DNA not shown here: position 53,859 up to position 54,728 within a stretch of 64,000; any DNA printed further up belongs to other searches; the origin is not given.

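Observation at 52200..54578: Operon of four tandem DNPH1/nucleoside-2-deoxyribosyltransferase-like proteins, each fused to a C-terminal ribbon-helix-helix domain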

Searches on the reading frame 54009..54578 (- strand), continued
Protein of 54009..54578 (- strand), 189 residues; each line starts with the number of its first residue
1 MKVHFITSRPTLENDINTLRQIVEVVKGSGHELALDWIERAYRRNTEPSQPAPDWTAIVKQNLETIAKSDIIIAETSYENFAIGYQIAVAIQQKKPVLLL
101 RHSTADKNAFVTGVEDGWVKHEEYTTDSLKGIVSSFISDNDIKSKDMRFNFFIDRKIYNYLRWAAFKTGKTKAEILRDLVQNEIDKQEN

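Call 30: search_protein_families(library=pfam, proteins=[L001:4759-5193:-, L006:5114-5779:-, L017:161-853:-, L019:2839-3957:+, L026:5140-5925:-, L020:4495-5943:+, L029:4359-5219:-, L037:2272-3237:+, L037:3864-4958:-, L022:5062-5907:-], max_evalue=0.01)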
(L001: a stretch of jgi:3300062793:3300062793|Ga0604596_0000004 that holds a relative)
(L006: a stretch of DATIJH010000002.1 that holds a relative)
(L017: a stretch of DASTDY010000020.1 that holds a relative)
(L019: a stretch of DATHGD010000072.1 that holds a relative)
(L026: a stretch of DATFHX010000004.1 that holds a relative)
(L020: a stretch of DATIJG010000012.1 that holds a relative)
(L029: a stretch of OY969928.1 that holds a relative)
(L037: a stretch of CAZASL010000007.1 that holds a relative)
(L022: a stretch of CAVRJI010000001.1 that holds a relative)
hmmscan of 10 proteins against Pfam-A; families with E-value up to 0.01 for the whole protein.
L001:4759-5193:- (144 aa): 0 families

L006:5114-5779:- (221 aa): 6 families
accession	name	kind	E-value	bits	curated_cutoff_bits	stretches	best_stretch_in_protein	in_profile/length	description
PF13649.12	Methyltransf_25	-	3.2e-08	34.6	27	1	58-142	1-91/97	Methyltransferase domain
PF00891.24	Methyltransf_2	-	7.9e-08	32.3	22.3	1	39-142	48-154/210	O-methyltransferase domain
PF08241.18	Methyltransf_11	-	2.1e-07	31.9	21.2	1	59-138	1-81/95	Methyltransferase domain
PF08242.18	Methyltransf_12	-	3.4e-06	28.2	30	1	59-142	1-90/98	Methyltransferase domain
PF13847.12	Methyltransf_31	-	0.00017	21.8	27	1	56-131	5-90/145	Methyltransferase domain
PF13489.12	Methyltransf_23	-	0.0084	16.3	27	0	53-142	21-106/164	Methyltransferase domain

L017:161-853:- (230 aa): 3 families
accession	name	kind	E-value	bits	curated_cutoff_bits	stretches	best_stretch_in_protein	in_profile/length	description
PF00702.32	Hydrolase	-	2.6e-11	44.7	26.4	1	11-206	1-191/191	haloacid dehalogenase-like hydrolase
PF13419.12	HAD_2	-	6.4e-11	43.1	23.8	1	97-209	69-175/178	Haloacid dehalogenase-like hydrolase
PF13242.12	Hydrolase_like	-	7.2e-05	23.1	22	1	170-210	3-46/75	HAD-hyrolase-like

L019:2839-3957:+ (372 aa): 0 families

L026:5140-5925:- (261 aa): 10 families
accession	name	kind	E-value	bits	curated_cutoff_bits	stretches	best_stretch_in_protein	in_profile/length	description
PF13489.12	Methyltransf_23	-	1e-13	51.8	27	1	53-231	6-161/164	Methyltransferase domain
PF13649.12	Methyltransf_25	-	9.8e-08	33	27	1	72-166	1-97/97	Methyltransferase domain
PF03848.20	TehB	-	3.1e-06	27.2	20.4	1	58-178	21-141/193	Tellurite resistance protein TehB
PF08242.18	Methyltransf_12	-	5.9e-06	27.4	30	1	73-168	1-98/98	Methyltransferase domain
PF13847.12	Methyltransf_31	-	1.2e-05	25.5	27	1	70-190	5-129/145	Methyltransferase domain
PF08241.18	Methyltransf_11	-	6.5e-05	23.9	21.2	1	73-170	1-95/95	Methyltransferase domain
PF02353.26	CMAS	-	6.9e-05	22.7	27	1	60-184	54-178/273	Mycolic acid cyclopropane synthetase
PF05175.20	MTS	-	0.00011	22.4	23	1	52-173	19-141/170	Methyltransferase small domain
PF07021.18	MetW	-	0.0029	17.7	21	1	66-107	11-52/193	Methionine biosynthesis protein MetW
PF05148.21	Methyltransf_8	-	0.0063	16.8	27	0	53-105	57-110/219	Hypothetical methyltransferase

L020:4495-5943:+ (482 aa): 1 family
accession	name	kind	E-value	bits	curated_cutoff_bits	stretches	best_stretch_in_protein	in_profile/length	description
PF01408.29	GFO_IDH_MocA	-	1.1e-08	36.3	24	1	10-136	3-100/120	Oxidoreductase family, NAD-binding Rossmann fold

L029:4359-5219:- (286 aa): 1 family
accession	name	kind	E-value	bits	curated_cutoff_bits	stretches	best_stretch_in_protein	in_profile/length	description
PF15610.12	PRTase_3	-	1.3e-34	120.2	28.7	1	2-262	1-263/264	PRTase ComF-like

L037:2272-3237:+ (321 aa): 2 families
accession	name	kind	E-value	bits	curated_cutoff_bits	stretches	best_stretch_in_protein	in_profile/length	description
PF00294.29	PfkB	-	5.5e-32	111.8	25.8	1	22-299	30-296/302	pfkB family carbohydrate kinase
PF08543.17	Phos_pyr_kin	-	9.7e-11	41.9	27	1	179-285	115-224/246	Phosphomethylpyrimidine kinase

L037:3864-4958:- (364 aa): 1 family
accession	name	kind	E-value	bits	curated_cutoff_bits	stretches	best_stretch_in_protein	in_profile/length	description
PF00288.32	GHMP_kinases_N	-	2.3e-11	44.2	22.3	1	98-170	2-71/87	GHMP kinases N terminal domain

L022:5062-5907:- (281 aa): 2 families
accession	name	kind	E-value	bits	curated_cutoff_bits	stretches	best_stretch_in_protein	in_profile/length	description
PF00702.32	Hydrolase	-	1.3e-05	26.1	26.4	1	28-245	2-187/191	haloacid dehalogenase-like hydrolase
PF13419.12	HAD_2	-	0.0021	18.7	23.8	1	156-253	80-176/178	Haloacid dehalogenase-like hydrolase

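Call 31: predict_structure(alignment_id=A2)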
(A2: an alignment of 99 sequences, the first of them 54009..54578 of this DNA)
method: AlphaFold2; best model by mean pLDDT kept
length: 189 residues; sequences in the alignment: 99
mean_pLDDT: 88.7   pTM: 0.78
mean pLDDT of the five models: 88.7, 86.3, 85.4, 84.6, 84.1
residues with pLDDT >= 90: 125; 70-90: 48; 50-70: 16; < 50: 0
segments of 3 or more residues with pLDDT < 50: none
pLDDT, mean of each block of 10 residues (from residue 1): 93 93 95 94 87 88 95 90 89 93 77 71 93 94 73 91 96 91 82
secondary structure, 60 per line:
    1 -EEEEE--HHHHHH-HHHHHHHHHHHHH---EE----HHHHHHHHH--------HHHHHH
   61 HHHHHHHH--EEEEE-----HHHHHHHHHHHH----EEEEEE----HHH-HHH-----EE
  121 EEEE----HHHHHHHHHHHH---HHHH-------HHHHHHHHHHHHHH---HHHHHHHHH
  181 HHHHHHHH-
elements in order: E2-6 H9-14 H16-28 H38-46 H55-68 E71-75 H81-92 E97-102 E119-124 H129-140 H144-147 H155-168 H172-188
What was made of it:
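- On DNPH1 / nucleoside 2-deoxyribosyltransferase (enzymes): AF2 model of A has pLDDT 88.7 (call 31).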

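Call 35: fold_search(model_id=the predicted structure, library=pdb)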
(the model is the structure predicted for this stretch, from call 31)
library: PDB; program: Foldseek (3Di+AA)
matches with E <= 10: 1507; with E <= 0.001: 96
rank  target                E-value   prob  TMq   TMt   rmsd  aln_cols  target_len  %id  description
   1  9i57_B                6.9e-08  1.00  0.61  0.81   2.9       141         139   18  Crystal structure of DNPH1 bound by compound 39. (released 2025-11-12)
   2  9ia6_A                1.2e-07  1.00  0.55  0.79   4.6       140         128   19  Crystal structure of DNPH1 bound by compound 3. (released 2025-11-12)
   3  9i6e_B                1.8e-07  1.00  0.54  0.73   4.5       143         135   17  Crystal structure of DNPH1 bound by compound 5. (released 2025-11-12)
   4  9ia6_B                2.7e-07  1.00  0.57  0.80   4.0       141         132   19  Crystal structure of DNPH1 bound by compound 3. (released 2025-11-12)
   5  9i9q_B                3.7e-07  1.00  0.54  0.82   3.8       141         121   19  Crystal structure of DNPH1 bound by compound 2. (released 2025-11-12)
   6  9i57_A                4.2e-07  1.00  0.54  0.70   5.4       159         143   16  Crystal structure of DNPH1 bound by compound 39. (released 2025-11-12)
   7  8os9_A                6.2e-07  1.00  0.51  0.74   4.6       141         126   18  Structure of Homo sapiens 2'-deoxynucleoside 5'-phosphate N-hydrolase 1 (DNPH1) (released 2023-08-30)
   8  9ia6_C                6.6e-07  1.00  0.54  0.78   4.5       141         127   18  Crystal structure of DNPH1 bound by compound 3. (released 2025-11-12)
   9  9i58_A                7.0e-07  1.00  0.55  0.76   4.8       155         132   16  Crystal structure of DNPH1 bound by compound 31. (released 2025-11-12)
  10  9da5_A                7.9e-07  1.00  0.55  0.81   3.7       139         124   19  Crystal structure of human DNPH1 bound to inhibitor 2c (released 2025-02-05)
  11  8qhq_D                1.1e-06  1.00  0.59  0.78   3.0       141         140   19  Crystal structure of human DNPH1 bound to hmdUMP (released 2023-11-08)
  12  9i6e_A                1.1e-06  1.00  0.56  0.74   4.3       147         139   18  Crystal structure of DNPH1 bound by compound 5. (released 2025-11-12)
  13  4kxm_C                1.2e-06  1.00  0.60  0.84   2.6       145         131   19  Crystal structure of DNPH1 (RCL) WITH N6-ISOPENTENYL-AMP (released 2014-02-05)
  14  9i58_B                1.3e-06  1.00  0.60  0.83   2.9       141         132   18  Crystal structure of DNPH1 bound by compound 31. (released 2025-11-12)
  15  4kxm_B                1.3e-06  1.00  0.60  0.83   2.9       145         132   19  Crystal structure of DNPH1 (RCL) WITH N6-ISOPENTENYL-AMP (released 2014-02-05)
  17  4fyh_B                1.4e-06  1.00  0.56  0.82   2.6       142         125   19  Crystal structure of rcl with phospho-triciribine (released 2013-01-02)
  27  4fyh_D                2.2e-06  1.00  0.58  0.80   3.6       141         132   19  Crystal structure of rcl with phospho-triciribine (released 2013-01-02)
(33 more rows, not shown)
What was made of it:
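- On DNPH1 / nucleoside 2-deoxyribosyltransferase (enzymes): Foldseek top hits are all DNPH1/Rcl at E 7e-8 and TMt about 0.8 (call 35).
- The AF2 model of A (pLDDT 88.7, call 31) gives DNPH1/Rcl as its top 47 Foldseek hits (E 7e-8, prob 1.0, TMt ~0.8, call 35).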

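Call 48: list_cluster_members(proteins=[window:54012-54578:-, window:53417-54007:-, window:52836-53417:-, window:52203-52766:-, window:54743-55369:+])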
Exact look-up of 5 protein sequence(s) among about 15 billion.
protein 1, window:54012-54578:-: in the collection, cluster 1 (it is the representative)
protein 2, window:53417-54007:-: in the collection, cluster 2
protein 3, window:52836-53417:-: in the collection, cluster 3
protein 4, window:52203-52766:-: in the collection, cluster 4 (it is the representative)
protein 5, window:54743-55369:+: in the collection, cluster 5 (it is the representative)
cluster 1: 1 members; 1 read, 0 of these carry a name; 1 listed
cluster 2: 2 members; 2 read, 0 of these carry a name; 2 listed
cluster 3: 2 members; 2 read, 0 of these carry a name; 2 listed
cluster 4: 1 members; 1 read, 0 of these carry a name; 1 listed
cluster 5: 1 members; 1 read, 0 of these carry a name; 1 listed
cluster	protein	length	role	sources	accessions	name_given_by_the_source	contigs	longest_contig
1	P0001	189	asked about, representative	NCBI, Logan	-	-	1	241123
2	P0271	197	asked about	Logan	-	-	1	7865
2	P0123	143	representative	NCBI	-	-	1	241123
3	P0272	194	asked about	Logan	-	-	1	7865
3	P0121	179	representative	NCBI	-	-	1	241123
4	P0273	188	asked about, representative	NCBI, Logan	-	-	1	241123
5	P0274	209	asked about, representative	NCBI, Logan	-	-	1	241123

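Call 64: find_related_loci(query=A2, collection=viral_contigs, flank=5000)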
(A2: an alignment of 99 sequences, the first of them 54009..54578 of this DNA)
Query A2 (189 aa) in viral_contigs; peptide patterns used: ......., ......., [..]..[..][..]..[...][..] (x = any residue, [..] = any of these).
186 stretches matched a pattern, but none encodes a relative of the query by tblastn (E <= 1e-3).

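Call 68: search_protein_families(library=padloc, proteins=[L002:4358-4906:-, L006:5114-5779:-, L017:161-853:-, L019:2839-3957:+, L026:5140-5925:-, L020:4495-5943:+, L029:4359-5219:-, L037:2272-3237:+, L037:3864-4958:-, L023:5334-5885:+], max_evalue=0.001)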
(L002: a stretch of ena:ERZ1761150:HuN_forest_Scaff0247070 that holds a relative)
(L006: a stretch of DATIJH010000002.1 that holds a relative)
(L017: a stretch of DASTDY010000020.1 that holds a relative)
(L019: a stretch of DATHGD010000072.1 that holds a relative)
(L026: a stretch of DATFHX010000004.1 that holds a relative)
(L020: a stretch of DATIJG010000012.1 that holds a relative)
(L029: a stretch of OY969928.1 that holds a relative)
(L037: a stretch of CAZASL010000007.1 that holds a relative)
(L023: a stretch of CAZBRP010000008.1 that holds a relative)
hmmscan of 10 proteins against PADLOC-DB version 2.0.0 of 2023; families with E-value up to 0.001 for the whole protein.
L002:4358-4906:- (182 aa): 0 families

L006:5114-5779:- (221 aa): 1 family
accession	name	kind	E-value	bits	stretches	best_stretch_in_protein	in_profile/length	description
PDLC04134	mad2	-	9.8e-06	22.6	1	16-143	253-385/492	mads_2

L017:161-853:- (230 aa): 0 families

L019:2839-3957:+ (372 aa): 0 families

L026:5140-5925:- (261 aa): 1 family
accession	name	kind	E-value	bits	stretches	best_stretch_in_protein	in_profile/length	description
PDLC04134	mad2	-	1.7e-05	21.9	1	54-176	277-400/492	mads_2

L020:4495-5943:+ (482 aa): 0 families

L029:4359-5219:- (286 aa): 0 families

L037:2272-3237:+ (321 aa): 0 families

L037:3864-4958:- (364 aa): 0 families

L023:5334-5885:+ (183 aa): 0 families
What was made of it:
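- On Anti-phage defence system: For ten neighbour families it gives only a generic methyltransferase match to mad2 (call 68).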

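Call 72: find_encoding_contigs(protein=P0001, flank=3000, max_places=3)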
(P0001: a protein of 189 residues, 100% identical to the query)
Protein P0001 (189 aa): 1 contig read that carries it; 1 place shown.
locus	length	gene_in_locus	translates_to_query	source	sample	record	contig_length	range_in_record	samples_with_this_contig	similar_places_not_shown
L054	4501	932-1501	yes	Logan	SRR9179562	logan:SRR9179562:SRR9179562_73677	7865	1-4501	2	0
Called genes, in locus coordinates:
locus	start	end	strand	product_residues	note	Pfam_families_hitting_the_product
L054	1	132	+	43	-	?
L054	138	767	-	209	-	PF13489:Methyltransf_23 (weak)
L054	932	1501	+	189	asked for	-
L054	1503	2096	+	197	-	-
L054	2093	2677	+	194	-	-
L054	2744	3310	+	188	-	-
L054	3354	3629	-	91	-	-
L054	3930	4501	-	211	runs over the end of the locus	PF09335:VTT_dom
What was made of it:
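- Checked: An independent Logan assembly calls the same genes (call 72).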

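Call 73: search_dna_similar(query=window:54012-54578:-, collection=phages, mode=protein, max_evalue=0.001, max_rows=10)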
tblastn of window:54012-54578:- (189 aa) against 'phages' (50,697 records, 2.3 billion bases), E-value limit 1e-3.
No match.

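Call 74: search_dna_similar(query=window:54012-54578:-, collection=plasmids, mode=protein, max_evalue=0.001, max_rows=10)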
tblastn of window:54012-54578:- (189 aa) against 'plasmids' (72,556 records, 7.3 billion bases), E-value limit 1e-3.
No match.
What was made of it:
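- On Anti-phage defence system: There are no relatives in IMG/VR, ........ or PLSDB (calls 64, 73, 74).
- There are no homologs in IMG/VR, phage or plasmid collections (calls 64, 73, 74).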

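Call 75: find_encoding_contigs(protein=P0002, flank=3500, max_places=2)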
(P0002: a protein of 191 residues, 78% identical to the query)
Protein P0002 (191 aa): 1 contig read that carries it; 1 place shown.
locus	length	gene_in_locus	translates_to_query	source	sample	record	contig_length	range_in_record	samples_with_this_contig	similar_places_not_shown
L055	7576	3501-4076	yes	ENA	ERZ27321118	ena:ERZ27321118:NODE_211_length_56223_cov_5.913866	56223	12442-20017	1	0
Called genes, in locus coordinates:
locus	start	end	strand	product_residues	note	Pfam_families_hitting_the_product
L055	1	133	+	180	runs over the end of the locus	PF28549:NDPSase_N, PF00293:NUDIX, PF14815:NUDIX_4 (weak)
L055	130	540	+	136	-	-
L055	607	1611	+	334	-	PF01370:Epimerase, PF16363:GDP_Man_Dehyd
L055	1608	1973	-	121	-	-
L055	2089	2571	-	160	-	PF00293:NUDIX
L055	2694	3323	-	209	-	PF13489:Methyltransf_23 (weak)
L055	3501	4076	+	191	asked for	-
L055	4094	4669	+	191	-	-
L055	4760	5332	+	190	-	-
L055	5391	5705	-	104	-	-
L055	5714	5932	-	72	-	-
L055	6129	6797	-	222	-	PF09335:VTT_dom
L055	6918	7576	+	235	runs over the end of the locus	PF01386:Ribosomal_L25p, PF14693:Ribosomal_TL5_C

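Call 76: find_encoding_contigs(protein=P0008, flank=3500, max_places=2)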
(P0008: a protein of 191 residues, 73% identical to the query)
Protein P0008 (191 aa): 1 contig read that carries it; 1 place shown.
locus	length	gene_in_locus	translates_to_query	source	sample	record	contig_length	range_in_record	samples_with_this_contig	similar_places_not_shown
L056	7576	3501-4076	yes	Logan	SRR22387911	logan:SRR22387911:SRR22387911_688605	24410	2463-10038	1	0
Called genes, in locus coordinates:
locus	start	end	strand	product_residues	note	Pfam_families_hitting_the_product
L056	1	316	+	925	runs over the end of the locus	?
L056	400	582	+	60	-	-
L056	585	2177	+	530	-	PF00733:Asn_synthase (faint)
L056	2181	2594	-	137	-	-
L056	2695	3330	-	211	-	-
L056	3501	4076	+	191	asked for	PF05014:Nuc_deoxyrib_tr (weak)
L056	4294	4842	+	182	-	-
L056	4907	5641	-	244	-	PF09335:VTT_dom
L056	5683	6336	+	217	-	PF01386:Ribosomal_L25p, PF14693:Ribosomal_TL5_C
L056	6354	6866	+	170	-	PF09900:DUF2127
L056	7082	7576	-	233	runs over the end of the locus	-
